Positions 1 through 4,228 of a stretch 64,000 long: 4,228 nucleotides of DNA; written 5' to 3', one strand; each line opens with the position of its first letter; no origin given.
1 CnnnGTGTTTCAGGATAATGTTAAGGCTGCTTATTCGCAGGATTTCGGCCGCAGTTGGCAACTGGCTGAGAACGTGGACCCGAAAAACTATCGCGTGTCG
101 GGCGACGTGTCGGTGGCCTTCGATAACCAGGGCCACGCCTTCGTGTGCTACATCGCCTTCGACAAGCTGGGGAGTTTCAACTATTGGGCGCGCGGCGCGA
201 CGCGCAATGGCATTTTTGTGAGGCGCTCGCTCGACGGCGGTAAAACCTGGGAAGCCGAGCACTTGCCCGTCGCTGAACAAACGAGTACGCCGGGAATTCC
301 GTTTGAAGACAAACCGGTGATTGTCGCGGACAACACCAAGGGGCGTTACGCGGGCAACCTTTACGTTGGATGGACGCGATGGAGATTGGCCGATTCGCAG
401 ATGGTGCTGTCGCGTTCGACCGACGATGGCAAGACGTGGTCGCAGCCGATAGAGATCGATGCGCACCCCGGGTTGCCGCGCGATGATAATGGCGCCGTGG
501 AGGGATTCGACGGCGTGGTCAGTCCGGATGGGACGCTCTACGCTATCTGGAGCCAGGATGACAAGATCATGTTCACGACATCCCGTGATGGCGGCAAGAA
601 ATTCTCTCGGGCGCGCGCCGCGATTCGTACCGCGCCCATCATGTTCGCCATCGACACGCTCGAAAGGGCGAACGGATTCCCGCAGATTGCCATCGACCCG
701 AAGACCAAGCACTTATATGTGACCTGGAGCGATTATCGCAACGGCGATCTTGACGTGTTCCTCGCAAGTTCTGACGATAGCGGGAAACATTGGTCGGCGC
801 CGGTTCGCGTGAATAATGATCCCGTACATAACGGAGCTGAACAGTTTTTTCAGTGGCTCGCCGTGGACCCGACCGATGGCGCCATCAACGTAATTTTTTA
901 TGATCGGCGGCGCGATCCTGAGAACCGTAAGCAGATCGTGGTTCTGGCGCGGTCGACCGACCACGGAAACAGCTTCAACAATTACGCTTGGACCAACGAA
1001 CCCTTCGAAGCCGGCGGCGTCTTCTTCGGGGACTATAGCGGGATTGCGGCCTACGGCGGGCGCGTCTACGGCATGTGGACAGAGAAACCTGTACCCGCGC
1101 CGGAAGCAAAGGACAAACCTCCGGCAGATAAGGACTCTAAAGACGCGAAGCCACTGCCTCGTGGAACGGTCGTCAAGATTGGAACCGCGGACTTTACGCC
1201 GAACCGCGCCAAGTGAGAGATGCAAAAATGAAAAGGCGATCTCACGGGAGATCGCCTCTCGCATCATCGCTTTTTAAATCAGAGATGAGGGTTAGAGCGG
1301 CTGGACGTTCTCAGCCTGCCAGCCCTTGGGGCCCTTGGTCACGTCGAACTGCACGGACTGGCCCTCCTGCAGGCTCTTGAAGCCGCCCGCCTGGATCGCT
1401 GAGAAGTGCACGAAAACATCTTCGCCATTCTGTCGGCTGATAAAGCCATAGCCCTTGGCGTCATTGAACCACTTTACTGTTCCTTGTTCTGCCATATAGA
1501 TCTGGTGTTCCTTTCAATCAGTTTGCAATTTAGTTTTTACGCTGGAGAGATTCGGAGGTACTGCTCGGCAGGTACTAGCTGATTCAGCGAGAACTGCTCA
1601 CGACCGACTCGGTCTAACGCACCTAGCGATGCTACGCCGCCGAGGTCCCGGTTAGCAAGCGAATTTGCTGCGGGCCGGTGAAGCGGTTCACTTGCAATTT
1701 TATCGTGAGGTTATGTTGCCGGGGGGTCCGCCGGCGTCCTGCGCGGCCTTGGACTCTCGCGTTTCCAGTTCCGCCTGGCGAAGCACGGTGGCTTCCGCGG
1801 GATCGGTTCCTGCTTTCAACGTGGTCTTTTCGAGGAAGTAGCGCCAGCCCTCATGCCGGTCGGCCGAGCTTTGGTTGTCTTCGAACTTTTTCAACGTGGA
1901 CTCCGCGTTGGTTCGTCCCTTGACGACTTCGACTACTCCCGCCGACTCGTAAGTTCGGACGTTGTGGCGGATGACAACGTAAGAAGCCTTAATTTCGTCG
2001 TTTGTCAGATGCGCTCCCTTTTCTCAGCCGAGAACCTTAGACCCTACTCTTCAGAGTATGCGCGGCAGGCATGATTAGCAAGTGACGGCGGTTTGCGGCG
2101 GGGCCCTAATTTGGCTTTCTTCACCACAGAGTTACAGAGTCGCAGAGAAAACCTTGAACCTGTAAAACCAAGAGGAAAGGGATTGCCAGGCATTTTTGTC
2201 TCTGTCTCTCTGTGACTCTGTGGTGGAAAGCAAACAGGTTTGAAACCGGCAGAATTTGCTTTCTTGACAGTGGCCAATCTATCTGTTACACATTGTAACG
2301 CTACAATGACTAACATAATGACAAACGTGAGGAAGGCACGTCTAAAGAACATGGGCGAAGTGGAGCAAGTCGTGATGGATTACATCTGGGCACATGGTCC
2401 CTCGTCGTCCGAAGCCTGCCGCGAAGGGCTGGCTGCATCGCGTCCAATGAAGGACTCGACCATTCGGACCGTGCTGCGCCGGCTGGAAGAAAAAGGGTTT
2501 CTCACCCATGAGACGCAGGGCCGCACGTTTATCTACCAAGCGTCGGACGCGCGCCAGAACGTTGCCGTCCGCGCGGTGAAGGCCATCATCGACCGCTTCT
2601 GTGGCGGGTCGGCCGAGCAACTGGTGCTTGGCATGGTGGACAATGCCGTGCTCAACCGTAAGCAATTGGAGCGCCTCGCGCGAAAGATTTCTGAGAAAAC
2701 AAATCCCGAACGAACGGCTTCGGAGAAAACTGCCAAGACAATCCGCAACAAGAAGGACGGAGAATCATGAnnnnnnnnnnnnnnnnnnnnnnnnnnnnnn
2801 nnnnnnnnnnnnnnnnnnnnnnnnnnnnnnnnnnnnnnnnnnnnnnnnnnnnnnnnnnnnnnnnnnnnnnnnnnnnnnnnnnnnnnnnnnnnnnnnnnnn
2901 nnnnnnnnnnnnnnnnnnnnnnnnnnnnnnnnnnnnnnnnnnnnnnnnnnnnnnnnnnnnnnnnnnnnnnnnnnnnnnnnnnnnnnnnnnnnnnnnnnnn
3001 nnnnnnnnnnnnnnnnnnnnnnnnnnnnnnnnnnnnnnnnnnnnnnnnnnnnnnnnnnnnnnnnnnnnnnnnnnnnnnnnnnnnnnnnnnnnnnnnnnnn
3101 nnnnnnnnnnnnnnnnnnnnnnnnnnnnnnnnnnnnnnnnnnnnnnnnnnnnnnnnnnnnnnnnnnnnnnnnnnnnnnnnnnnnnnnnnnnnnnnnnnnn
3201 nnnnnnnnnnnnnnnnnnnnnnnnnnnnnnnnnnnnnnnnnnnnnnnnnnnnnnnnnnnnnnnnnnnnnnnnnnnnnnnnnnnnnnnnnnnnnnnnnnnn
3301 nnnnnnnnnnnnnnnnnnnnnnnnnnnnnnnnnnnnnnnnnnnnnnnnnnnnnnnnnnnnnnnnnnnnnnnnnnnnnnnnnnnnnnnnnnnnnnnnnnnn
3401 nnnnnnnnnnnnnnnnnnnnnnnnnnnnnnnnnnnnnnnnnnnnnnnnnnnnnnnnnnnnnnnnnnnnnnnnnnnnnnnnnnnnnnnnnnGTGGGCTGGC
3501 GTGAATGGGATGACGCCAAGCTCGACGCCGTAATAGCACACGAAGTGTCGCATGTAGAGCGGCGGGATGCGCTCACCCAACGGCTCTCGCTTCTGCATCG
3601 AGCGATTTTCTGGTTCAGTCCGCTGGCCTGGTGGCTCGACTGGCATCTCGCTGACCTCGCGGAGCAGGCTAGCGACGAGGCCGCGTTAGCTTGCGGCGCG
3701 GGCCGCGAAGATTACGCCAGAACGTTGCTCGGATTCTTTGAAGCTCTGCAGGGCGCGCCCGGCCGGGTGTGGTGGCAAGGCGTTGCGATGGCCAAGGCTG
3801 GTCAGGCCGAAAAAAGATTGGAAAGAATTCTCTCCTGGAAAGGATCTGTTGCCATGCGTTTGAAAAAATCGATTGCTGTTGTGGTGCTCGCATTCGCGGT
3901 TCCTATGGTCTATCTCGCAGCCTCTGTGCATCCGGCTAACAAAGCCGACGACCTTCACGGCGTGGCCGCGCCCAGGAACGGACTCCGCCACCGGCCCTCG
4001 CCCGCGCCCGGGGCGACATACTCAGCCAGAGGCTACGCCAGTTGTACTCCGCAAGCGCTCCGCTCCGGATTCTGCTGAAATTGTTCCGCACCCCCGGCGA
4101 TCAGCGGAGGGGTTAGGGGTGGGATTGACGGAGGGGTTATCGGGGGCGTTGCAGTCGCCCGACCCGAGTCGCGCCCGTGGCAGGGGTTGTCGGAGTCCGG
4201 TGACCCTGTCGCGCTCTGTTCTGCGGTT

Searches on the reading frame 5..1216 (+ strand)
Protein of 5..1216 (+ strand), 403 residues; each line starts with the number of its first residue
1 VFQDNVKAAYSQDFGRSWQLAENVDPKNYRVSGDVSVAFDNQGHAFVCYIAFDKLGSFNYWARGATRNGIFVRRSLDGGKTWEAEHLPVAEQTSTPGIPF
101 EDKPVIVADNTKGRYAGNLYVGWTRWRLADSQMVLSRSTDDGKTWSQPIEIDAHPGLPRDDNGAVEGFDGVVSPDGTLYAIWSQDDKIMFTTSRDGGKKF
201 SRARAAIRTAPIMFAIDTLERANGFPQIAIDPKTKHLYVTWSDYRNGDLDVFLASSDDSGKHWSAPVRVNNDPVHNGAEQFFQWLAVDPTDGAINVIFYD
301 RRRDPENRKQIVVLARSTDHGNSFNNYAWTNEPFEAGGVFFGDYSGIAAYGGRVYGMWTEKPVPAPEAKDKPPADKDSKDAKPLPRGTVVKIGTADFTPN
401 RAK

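Call 53: search_protein_families(library=pfam, proteins=[window:5-1216:+], max_evalue=0.001)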
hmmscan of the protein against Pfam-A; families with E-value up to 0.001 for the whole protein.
window:5-1216:+ (403 aa): 3 families
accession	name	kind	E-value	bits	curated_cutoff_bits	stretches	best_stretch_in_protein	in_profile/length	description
PF13088.12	BNR_2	-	6.2e-14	52.4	31.4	1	127-327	76-251/277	BNR repeat-like domain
PF21471.3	Reelin_subrepeat-B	-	6.7e-08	32.8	27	0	4-40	58-94/127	Reelin subrepeat B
PF02012.26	BNR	-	6.2e-07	28.9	27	0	74-83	2-11/12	BNR/Asp-box repeat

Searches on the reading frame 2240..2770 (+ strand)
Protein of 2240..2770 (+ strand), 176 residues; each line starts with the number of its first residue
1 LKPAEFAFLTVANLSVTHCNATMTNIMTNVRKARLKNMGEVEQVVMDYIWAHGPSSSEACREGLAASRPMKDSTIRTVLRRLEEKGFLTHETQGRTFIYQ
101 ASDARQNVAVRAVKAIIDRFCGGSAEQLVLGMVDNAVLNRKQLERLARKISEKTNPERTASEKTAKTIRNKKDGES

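Call 53: search_protein_families(library=pfam, proteins=[window:2240-2770:+], max_evalue=0.001)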
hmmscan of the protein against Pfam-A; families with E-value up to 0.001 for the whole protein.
window:2240-2770:+ (176 aa): 2 families
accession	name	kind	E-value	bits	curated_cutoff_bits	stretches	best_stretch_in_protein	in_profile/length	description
PF03965.22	Penicillinase_R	-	1.1e-27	97.1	22.6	1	39-151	2-114/115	Penicillinase repressor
PF07848.18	PaaX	-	0.00062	20.4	24.8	0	70-103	35-68/70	PaaX-like protein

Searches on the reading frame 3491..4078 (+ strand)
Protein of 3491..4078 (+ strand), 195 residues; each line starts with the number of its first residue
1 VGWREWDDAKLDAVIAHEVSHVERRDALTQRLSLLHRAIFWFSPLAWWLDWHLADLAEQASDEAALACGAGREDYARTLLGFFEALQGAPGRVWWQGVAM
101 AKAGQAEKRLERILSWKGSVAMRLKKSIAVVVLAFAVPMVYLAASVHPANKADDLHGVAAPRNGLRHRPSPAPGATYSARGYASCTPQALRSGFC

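Call 53: search_protein_families(library=pfam, proteins=[window:3491-4078:+], max_evalue=0.001)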
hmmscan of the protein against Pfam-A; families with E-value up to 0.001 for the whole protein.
window:3491-4078:+ (195 aa): 2 families
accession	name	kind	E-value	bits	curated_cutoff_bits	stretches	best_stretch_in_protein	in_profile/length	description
PF05569.17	Peptidase_M56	-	8.9e-14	51.8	31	1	7-111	189-294/296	BlaR1 peptidase M56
PF01435.24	Peptidase_M48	-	0.00022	21.5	20.3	1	7-41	61-97/186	Peptidase family M48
